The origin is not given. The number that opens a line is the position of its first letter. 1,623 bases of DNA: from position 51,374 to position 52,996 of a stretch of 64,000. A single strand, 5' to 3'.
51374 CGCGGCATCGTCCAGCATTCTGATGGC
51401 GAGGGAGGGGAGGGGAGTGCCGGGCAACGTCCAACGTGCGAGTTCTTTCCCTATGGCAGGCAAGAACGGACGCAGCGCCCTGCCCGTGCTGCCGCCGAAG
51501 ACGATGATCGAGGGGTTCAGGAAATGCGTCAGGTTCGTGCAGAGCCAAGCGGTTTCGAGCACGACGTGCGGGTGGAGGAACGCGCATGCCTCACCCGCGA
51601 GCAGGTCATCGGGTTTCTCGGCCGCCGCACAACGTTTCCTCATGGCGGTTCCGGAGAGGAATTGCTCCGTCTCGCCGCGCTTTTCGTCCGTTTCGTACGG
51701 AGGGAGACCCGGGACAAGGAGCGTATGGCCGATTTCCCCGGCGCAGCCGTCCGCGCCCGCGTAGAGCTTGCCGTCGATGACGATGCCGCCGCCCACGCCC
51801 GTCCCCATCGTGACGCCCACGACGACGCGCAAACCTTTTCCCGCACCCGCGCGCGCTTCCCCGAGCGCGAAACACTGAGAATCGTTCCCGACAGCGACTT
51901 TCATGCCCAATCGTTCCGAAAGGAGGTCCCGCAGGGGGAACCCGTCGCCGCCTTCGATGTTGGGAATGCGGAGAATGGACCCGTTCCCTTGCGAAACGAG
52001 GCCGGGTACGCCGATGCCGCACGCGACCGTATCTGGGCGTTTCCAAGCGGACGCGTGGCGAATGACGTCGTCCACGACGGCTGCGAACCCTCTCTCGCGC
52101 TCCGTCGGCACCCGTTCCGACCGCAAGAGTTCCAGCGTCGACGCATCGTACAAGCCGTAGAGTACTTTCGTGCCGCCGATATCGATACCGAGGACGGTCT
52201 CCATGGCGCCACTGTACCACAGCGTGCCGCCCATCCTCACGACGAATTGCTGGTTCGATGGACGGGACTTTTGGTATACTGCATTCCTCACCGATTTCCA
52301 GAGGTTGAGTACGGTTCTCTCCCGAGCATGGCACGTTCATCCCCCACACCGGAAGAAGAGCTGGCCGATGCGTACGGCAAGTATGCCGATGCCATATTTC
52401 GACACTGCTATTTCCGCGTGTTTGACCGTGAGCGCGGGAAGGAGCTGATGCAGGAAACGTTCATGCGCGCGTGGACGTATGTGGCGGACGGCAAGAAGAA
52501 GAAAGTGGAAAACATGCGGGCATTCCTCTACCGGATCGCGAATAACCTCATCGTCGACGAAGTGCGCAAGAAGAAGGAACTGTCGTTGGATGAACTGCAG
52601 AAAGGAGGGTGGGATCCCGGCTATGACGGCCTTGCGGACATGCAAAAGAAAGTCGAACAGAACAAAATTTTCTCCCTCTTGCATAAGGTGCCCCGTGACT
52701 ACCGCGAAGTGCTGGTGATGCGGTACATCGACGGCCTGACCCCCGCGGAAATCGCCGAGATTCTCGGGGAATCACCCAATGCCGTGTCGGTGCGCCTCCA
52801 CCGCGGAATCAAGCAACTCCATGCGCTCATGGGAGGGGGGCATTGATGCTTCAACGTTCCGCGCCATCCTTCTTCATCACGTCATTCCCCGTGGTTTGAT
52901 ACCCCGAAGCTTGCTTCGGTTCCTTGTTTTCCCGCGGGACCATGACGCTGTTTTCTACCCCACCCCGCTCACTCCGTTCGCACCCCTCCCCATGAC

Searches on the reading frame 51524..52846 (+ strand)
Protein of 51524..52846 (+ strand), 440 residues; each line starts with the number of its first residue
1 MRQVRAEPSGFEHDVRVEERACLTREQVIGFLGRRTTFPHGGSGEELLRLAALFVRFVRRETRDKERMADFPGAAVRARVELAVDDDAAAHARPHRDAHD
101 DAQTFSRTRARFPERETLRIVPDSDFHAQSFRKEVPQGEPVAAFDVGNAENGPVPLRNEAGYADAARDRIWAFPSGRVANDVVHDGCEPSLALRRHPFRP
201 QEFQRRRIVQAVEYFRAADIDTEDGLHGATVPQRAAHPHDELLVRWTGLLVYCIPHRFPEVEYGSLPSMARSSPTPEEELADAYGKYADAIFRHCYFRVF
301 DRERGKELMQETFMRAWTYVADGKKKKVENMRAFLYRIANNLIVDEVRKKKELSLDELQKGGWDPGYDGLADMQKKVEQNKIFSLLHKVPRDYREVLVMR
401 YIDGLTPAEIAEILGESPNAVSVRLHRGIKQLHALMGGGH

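Call 78: search_protein_families(library=pfam, proteins=[window:51524-52846:+], max_evalue=0.01)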
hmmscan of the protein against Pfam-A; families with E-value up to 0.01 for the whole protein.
window:51524-52846:+ (440 aa): 4 families
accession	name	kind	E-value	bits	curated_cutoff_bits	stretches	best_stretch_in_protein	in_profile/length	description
PF08281.18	Sigma70_r4_2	-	2.1e-15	56.5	25.7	1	382-432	4-54/54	Sigma-70, region 4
PF04542.20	Sigma70_r2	-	1.1e-09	38.4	24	1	284-351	2-69/71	Sigma-70 region 2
PF04545.22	Sigma70_r4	-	5.3e-09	35.9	24.1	1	386-432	2-48/50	Sigma-70, region 4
PF07638.17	Sigma70_ECF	-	0.0081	16.5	21.1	0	378-426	125-173/185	ECF sigma factor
